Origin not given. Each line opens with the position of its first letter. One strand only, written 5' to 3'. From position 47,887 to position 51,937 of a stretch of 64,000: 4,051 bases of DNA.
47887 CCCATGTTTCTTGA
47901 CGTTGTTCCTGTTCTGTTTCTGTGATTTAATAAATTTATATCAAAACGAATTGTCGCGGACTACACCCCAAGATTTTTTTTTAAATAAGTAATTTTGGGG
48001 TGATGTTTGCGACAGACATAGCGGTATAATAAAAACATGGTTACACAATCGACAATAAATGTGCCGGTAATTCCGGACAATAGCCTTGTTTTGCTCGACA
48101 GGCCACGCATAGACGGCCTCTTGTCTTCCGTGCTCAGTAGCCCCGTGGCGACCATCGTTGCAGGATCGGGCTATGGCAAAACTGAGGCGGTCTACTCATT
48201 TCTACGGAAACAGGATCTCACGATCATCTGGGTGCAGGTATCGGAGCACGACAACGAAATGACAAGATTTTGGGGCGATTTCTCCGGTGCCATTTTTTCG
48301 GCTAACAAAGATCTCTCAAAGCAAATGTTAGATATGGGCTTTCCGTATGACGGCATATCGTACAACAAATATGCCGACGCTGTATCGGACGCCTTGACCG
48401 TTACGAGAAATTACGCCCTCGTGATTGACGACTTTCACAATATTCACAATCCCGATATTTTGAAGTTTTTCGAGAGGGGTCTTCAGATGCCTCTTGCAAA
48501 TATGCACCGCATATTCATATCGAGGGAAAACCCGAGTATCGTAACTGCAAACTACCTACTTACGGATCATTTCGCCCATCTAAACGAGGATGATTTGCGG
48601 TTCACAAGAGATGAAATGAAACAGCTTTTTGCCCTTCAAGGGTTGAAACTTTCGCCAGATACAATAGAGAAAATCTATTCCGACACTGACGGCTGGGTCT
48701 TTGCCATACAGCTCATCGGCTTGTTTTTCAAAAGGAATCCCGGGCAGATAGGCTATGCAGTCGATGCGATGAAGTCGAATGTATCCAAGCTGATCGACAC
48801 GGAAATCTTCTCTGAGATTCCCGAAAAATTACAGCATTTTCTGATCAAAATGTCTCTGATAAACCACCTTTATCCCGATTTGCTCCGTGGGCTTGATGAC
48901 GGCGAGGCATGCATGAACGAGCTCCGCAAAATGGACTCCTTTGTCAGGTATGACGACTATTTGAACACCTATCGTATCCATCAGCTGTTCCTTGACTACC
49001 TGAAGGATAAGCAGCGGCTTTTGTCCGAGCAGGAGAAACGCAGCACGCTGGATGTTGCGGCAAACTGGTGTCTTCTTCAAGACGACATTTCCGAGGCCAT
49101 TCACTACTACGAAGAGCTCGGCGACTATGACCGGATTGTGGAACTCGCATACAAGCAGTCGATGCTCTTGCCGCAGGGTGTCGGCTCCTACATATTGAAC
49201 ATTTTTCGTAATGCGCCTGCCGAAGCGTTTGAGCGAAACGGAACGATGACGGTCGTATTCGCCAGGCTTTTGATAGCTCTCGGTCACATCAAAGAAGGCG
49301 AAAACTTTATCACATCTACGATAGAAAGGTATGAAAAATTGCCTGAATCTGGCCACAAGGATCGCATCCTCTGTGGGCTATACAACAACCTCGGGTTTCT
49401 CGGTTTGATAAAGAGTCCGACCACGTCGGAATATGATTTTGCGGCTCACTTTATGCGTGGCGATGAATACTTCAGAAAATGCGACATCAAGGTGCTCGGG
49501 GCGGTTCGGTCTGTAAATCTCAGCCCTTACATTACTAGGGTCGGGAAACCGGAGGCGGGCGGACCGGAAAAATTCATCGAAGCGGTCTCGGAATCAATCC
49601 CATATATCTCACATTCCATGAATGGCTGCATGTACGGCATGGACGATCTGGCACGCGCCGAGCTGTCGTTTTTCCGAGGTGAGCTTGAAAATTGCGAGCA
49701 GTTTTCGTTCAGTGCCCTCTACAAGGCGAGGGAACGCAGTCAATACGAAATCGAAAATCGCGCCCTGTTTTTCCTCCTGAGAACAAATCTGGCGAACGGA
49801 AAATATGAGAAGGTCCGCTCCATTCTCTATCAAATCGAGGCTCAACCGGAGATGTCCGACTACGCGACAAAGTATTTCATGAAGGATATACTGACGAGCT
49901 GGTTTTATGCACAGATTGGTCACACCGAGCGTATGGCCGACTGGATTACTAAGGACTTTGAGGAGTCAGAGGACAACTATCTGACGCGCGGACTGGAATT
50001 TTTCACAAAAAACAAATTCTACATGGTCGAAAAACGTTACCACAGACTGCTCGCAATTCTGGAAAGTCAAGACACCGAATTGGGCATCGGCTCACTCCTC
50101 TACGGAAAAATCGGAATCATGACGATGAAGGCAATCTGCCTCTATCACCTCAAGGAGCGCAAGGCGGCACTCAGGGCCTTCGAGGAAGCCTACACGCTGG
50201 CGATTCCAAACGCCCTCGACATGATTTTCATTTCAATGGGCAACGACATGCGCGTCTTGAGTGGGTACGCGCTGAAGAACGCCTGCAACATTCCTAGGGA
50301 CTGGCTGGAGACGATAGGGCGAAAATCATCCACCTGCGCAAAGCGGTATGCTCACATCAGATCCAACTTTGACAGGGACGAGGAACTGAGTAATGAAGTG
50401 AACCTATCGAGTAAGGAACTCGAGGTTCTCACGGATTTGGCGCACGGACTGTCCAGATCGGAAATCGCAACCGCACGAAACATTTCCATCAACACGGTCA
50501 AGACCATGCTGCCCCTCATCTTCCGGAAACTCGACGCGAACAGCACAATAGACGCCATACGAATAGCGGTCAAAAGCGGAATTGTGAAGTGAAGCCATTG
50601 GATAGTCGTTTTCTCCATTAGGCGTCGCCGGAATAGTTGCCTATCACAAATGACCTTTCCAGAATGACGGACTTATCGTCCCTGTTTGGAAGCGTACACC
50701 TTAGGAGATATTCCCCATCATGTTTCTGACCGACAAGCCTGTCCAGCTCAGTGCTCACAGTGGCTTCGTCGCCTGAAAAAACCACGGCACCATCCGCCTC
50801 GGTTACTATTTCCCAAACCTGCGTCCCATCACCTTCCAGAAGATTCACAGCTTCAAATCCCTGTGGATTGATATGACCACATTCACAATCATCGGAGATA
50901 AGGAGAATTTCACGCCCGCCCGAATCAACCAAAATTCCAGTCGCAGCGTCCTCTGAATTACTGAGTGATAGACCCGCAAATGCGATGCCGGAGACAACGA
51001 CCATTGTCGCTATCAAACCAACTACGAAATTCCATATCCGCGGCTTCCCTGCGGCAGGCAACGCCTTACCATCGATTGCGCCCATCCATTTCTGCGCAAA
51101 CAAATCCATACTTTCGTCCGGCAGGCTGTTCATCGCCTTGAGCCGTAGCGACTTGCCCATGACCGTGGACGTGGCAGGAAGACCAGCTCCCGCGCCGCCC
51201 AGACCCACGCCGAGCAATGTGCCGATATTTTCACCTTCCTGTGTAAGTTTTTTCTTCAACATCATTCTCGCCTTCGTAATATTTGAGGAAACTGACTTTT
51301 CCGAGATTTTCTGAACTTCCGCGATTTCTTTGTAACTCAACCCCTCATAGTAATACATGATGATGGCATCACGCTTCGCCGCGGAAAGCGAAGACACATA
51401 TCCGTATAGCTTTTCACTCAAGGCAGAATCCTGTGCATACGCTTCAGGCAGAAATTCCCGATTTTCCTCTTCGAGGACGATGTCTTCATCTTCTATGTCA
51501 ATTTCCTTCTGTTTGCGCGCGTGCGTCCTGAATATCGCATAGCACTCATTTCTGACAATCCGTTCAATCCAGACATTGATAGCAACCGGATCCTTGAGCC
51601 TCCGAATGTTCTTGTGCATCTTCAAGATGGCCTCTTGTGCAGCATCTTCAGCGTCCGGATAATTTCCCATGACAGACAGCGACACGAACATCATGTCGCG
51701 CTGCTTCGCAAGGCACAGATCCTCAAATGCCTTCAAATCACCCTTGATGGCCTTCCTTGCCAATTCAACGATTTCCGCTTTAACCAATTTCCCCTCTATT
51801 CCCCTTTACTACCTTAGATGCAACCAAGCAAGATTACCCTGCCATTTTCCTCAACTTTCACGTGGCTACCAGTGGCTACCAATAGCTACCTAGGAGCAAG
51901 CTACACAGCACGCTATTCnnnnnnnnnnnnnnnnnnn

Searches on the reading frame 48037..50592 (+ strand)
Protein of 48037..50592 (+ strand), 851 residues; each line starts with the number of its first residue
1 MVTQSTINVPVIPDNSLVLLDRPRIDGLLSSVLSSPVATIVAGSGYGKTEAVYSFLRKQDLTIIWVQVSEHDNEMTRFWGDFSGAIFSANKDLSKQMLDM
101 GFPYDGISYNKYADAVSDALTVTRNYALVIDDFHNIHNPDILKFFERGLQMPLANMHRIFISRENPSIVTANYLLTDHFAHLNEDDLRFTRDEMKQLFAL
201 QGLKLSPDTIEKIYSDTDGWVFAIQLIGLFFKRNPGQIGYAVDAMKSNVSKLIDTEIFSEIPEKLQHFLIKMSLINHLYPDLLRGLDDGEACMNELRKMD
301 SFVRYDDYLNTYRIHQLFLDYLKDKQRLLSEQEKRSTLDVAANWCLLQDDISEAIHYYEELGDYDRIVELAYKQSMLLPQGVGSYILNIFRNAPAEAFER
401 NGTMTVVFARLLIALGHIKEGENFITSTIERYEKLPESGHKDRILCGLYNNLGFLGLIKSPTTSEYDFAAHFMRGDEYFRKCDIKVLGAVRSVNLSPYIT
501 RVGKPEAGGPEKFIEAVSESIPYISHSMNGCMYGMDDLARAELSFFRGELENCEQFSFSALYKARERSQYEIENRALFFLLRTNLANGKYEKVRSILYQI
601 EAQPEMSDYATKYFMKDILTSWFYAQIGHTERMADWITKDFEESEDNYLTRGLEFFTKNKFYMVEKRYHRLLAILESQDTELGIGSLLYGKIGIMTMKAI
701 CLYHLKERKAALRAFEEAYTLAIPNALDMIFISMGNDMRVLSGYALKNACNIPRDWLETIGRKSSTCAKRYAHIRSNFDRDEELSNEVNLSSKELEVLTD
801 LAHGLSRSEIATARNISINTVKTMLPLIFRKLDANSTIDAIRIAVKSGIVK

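Call 12: search_protein_families(library=pfam, proteins=[window:48037-50592:+], max_evalue=0.01)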
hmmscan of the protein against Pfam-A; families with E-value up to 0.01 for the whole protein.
window:48037-50592:+ (851 aa): 4 families
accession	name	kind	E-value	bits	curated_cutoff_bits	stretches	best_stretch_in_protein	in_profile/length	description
PF00196.25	GerE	-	1.8e-10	40.7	23.5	1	789-844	2-57/57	Bacterial regulatory proteins, luxR family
PF17874.7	TPR_MalT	-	2.6e-06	27.4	45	1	531-741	119-329/336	MalT-like TPR region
PF07719.23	TPR_2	-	8.7e-05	22.8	27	0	698-722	7-31/34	Tetratricopeptide repeat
PF13401.12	AAA_22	-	0.0085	16.8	27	0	38-147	8-106/130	AAA domain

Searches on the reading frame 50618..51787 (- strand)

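Call 12: search_protein_families(library=pfam, proteins=[window:50618-51787:-], max_evalue=0.01)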
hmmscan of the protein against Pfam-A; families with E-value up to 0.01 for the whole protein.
window:50618-51787:- (389 aa): 7 families
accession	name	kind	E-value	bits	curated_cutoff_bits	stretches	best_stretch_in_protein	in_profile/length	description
PF08281.18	Sigma70_r4_2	-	1.5e-12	47.4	25.7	1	126-177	3-54/54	Sigma-70, region 4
PF04545.22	Sigma70_r4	-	4.8e-09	36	24.1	1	132-179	3-50/50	Sigma-70, region 4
PF04542.20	Sigma70_r2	-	1.7e-08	34.5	24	1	34-91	11-70/71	Sigma-70 region 2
PF04297.20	UPF0122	-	4.7e-05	24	22.7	1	130-179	14-63/101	Putative helix-turn-helix protein, YlxM / p13 like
PF07638.17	Sigma70_ECF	-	0.00056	20.3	21.1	1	111-181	114-183/185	ECF sigma factor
PF06530.18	Phage_antitermQ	-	0.00088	19.6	26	1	132-182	61-111/118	Phage antitermination protein Q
PF00196.25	GerE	-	0.0061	16.6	23.5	0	142-174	10-42/57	Bacterial regulatory proteins, luxR family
